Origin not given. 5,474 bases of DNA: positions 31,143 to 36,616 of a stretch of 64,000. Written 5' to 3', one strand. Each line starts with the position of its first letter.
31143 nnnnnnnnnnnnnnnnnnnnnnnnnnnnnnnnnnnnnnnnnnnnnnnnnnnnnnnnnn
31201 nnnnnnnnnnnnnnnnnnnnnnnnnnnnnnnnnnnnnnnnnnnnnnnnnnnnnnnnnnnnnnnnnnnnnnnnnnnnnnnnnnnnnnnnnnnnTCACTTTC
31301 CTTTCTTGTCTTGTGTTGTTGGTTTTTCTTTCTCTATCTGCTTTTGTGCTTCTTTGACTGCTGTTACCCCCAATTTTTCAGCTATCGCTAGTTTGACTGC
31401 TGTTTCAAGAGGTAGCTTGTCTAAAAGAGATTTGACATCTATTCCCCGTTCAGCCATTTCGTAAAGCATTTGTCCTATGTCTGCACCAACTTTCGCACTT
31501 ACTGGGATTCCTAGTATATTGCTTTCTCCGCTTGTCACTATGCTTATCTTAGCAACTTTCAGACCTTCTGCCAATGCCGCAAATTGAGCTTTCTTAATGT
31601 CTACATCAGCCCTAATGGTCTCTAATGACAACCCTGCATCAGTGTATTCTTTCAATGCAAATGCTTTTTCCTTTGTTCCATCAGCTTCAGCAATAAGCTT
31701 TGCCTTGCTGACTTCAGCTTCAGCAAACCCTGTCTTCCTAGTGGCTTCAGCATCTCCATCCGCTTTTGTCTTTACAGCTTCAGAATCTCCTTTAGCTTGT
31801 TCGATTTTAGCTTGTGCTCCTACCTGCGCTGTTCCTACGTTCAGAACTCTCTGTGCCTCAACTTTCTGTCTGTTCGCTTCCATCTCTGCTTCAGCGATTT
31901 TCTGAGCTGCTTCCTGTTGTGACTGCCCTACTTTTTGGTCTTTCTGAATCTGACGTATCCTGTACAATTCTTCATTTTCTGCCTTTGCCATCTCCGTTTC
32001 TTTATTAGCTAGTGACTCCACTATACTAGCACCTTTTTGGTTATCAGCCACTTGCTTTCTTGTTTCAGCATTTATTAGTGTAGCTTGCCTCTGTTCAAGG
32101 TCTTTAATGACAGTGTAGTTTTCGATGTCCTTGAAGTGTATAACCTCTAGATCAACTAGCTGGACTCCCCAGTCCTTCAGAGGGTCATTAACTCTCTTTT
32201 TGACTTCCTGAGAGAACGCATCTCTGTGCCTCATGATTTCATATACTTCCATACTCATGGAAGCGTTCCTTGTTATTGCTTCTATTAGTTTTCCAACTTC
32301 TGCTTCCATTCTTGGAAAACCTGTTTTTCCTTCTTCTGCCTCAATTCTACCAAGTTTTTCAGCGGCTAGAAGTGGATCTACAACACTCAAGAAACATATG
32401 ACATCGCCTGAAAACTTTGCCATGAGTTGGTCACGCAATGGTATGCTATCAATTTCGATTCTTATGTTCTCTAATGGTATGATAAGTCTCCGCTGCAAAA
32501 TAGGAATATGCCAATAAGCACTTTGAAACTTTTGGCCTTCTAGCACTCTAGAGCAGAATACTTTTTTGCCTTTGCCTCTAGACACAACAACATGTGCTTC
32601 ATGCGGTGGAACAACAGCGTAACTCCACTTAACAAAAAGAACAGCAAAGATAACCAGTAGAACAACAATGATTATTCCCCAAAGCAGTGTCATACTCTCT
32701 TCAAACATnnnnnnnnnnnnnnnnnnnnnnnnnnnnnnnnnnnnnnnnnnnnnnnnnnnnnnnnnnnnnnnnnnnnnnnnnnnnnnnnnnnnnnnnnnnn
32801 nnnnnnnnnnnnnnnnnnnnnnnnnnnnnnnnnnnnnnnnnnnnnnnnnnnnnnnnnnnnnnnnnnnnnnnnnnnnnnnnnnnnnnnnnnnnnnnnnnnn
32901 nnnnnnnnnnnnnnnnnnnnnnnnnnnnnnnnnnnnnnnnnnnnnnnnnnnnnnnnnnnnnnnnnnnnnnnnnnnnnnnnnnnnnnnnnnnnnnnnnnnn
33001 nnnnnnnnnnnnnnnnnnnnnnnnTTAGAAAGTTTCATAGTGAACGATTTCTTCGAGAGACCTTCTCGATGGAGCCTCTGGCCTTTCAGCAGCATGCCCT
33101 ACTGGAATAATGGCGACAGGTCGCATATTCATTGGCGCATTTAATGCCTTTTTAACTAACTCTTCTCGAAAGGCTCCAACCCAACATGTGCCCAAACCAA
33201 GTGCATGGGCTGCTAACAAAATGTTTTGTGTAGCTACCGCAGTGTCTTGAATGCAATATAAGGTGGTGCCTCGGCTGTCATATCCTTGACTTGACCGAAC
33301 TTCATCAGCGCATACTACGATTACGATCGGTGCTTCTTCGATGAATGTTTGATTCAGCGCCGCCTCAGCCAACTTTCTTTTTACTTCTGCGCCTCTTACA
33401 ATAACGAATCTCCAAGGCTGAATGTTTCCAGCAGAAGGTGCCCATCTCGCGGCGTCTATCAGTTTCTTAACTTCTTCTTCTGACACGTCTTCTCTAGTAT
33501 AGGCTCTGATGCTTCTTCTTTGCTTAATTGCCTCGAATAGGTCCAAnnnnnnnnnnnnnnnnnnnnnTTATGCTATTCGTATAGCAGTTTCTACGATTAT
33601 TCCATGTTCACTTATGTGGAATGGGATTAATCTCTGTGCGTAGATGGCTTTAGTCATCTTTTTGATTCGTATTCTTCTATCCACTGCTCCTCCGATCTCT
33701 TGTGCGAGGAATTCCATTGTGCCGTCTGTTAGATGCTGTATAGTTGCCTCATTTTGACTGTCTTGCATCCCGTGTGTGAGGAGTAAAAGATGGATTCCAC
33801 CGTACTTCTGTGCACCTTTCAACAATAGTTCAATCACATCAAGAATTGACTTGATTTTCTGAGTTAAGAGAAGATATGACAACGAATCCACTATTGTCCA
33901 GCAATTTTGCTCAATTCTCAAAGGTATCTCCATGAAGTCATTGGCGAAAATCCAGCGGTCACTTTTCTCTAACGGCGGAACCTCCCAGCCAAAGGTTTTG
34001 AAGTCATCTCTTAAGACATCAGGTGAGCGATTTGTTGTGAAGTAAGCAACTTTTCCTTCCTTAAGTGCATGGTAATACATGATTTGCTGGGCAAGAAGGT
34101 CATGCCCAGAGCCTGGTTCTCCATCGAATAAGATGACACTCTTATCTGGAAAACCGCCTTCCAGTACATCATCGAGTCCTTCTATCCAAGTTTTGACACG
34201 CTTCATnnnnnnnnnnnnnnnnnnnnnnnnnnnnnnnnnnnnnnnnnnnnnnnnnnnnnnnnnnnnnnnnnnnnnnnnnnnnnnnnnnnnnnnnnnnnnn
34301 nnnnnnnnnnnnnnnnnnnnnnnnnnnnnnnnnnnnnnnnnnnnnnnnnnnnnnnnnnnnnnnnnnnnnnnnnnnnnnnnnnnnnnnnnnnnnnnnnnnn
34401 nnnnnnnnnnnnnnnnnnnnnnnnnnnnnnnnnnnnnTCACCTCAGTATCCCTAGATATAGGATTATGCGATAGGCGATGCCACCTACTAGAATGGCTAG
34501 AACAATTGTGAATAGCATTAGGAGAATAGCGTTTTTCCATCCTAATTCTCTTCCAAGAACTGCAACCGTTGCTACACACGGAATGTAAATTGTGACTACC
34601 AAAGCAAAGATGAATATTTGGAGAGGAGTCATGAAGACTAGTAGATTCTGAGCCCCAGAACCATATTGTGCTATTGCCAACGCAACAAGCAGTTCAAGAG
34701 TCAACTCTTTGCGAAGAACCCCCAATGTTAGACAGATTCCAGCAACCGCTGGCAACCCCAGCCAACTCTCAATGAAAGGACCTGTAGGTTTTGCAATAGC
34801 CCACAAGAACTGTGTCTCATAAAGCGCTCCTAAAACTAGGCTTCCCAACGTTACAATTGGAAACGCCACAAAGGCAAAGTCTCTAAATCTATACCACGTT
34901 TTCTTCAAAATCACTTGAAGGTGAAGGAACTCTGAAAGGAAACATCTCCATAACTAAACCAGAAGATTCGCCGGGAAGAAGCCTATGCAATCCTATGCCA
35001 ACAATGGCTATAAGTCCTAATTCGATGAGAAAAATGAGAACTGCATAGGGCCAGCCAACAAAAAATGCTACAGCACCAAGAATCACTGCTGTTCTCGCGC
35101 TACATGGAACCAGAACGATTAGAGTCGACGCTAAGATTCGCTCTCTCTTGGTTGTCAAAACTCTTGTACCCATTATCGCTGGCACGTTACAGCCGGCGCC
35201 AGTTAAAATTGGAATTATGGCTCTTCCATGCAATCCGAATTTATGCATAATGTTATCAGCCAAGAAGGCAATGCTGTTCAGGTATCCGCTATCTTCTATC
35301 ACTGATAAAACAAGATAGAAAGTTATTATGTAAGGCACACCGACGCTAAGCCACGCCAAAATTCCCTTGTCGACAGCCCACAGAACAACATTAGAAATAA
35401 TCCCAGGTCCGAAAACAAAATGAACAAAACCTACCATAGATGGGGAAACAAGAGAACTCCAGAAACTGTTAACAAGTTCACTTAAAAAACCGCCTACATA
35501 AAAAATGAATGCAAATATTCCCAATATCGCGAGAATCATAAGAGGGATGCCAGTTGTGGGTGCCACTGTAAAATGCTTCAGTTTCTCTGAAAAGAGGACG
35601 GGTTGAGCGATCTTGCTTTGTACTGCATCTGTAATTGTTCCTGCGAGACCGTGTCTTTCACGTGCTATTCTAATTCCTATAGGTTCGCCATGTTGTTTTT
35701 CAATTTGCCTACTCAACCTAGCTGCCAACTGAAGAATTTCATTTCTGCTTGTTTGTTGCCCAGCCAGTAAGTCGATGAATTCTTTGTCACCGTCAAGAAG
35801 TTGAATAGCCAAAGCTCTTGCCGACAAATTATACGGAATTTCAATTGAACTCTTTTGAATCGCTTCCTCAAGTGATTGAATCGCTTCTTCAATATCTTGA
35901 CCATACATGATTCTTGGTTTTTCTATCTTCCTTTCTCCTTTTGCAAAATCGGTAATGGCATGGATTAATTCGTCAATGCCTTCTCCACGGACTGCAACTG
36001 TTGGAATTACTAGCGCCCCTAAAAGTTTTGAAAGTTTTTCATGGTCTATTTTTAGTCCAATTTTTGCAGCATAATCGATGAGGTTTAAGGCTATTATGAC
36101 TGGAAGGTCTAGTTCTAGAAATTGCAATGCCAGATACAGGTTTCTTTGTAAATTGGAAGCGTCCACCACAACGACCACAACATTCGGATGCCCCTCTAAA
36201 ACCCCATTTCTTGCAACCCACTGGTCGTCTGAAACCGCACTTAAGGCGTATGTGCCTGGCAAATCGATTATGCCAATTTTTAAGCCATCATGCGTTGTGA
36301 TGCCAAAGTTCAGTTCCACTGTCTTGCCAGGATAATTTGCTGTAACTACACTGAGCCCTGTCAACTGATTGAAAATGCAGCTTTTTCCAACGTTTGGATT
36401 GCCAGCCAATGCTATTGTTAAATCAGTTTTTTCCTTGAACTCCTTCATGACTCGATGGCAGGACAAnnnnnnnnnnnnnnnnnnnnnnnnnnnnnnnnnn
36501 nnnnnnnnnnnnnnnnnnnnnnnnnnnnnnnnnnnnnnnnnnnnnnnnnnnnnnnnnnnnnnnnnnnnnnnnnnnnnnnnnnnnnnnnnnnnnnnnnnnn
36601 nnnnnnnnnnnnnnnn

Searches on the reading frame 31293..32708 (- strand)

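Call 82: search_protein_families(library=pfam, proteins=[window:31293-32708:-], max_evalue=0.001)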
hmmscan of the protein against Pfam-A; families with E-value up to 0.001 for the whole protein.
window:31293-32708:- (471 aa): 1 family
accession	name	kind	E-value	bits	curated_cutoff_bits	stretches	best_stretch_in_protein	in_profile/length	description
PF01145.31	Band_7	-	5.7e-16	59.5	23.6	1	32-224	2-175/176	SPFH domain / Band 7 family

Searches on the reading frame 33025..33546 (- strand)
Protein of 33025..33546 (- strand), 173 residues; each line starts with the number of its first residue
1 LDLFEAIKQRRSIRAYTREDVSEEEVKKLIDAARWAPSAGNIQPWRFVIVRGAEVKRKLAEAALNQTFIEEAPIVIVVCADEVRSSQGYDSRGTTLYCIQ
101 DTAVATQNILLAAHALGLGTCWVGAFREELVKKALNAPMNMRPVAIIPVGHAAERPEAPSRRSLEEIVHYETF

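Call 81: search_protein_families(library=pfam, proteins=[window:33025-33546:-], max_evalue=0.001)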
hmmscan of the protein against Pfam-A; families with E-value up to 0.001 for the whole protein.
window:33025-33546:- (173 aa): 2 families
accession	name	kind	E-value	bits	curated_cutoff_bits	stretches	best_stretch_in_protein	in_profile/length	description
PF00881.29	Nitroreductase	-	4.6e-40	138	23.5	2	7-67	1-61/167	Nitroreductase family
PF14512.11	TM1586_NiRdase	-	1.3e-21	77.7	27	2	107-171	89-152/215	Putative TM nitroreductase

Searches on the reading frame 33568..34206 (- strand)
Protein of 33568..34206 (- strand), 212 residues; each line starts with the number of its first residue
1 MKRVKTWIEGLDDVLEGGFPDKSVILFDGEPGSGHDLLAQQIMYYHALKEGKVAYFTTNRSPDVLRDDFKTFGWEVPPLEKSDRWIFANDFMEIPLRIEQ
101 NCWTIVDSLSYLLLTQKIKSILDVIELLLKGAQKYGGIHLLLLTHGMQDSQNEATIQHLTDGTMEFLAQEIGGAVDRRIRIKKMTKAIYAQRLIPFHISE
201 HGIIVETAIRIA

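Call 81: search_protein_families(library=pfam, proteins=[window:33568-34206:-], max_evalue=0.001)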
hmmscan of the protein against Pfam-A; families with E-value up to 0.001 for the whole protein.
window:33568-34206:- (212 aa): 1 family
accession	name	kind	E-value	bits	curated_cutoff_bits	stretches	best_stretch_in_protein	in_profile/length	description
PF06745.19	ATPase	-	1.9e-25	90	26.6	2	4-104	1-102/231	KaiC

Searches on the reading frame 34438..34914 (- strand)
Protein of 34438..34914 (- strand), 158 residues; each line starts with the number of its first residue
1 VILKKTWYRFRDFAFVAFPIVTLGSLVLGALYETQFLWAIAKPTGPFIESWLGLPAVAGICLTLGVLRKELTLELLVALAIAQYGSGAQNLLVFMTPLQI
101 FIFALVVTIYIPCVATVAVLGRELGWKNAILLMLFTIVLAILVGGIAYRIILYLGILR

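Call 81: search_protein_families(library=pfam, proteins=[window:34438-34914:-], max_evalue=0.001)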
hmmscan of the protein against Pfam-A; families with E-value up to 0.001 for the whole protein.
window:34438-34914:- (158 aa): 1 family
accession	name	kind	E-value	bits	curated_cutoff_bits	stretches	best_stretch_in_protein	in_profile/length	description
PF07670.19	Gate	-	2.9e-11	44.2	29.6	1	15-127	2-104/104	Nucleoside recognition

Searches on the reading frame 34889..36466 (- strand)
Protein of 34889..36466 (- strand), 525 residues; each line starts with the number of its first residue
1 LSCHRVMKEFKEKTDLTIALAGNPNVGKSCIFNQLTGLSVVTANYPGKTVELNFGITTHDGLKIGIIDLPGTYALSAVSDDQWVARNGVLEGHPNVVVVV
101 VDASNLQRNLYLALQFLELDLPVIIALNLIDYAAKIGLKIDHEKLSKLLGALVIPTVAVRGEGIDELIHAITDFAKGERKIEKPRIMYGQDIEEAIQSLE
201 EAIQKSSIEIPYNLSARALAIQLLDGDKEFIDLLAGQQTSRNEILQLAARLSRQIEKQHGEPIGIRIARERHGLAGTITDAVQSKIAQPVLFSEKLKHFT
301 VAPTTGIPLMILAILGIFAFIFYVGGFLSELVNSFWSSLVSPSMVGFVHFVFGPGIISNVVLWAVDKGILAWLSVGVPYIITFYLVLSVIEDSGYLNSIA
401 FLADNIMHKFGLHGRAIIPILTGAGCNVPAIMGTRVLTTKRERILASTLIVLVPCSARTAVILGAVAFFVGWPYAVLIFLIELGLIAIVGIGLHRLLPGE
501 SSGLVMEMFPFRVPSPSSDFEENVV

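Call 82: search_protein_families(library=pfam, proteins=[window:34889-36466:-], max_evalue=0.001)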
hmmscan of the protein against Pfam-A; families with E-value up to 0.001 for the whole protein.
window:34889-36466:- (525 aa): 5 families
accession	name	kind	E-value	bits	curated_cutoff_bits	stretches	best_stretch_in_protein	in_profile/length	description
PF02421.24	FeoB_N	-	2.5e-55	186.7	27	1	17-171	2-156/156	Ferrous iron transport protein B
PF07670.19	Gate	-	9.9e-19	68.2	29.6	1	377-468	5-103/104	Nucleoside recognition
PF01926.29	MMR_HSR1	-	1.9e-17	63.9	21.9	1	17-128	1-112/113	50S ribosome-binding GTPase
PF17910.6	FeoB_Cyto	-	1.4e-16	61.1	23.4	1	188-282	1-88/90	FeoB cytosolic helical domain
PF07664.17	FeoB_C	-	5.6e-06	26.4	26.6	1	476-517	2-45/54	Ferrous iron transport protein B C terminus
